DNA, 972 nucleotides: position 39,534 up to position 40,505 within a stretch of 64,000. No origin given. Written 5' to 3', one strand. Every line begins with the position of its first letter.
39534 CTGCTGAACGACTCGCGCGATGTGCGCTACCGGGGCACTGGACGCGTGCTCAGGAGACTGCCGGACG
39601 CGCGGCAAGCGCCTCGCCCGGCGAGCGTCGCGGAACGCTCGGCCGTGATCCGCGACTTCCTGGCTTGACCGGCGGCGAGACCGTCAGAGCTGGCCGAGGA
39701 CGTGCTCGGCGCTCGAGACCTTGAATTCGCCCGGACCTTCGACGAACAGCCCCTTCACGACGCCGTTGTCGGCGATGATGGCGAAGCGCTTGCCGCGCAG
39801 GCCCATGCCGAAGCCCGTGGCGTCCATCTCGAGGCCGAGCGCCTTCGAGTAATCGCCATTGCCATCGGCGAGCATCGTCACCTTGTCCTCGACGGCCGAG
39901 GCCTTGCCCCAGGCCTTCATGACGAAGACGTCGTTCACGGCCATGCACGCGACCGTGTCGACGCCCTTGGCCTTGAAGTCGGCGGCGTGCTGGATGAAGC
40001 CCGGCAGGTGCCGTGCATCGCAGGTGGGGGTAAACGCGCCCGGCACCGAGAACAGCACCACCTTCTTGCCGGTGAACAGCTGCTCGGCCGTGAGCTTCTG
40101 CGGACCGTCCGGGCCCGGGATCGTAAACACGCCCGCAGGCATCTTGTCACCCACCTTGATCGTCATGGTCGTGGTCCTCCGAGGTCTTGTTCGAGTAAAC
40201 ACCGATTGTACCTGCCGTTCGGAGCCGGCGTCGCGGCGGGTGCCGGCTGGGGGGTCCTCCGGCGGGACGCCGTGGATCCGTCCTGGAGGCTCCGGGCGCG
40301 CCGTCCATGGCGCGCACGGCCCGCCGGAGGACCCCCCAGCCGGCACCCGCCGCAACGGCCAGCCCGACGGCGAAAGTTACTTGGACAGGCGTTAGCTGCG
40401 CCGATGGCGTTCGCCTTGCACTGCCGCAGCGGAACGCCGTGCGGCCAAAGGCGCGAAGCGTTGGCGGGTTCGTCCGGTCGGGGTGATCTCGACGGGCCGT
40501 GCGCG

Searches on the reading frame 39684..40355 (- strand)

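Call 25: search_protein_families(library=pfam, max_evalue=0.01, proteins=[window:39684-40355:-])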
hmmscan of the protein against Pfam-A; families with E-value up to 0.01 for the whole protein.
window:39684-40355:- (223 aa): 2 families
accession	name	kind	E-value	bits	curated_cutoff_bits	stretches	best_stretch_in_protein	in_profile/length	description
PF08534.16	Redoxin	-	3.9e-35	121.3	26.6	1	67-220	1-148/148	Redoxin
PF00578.27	AhpC-TSA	-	1.5e-14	54.4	26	1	68-201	1-122/124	AhpC/TSA family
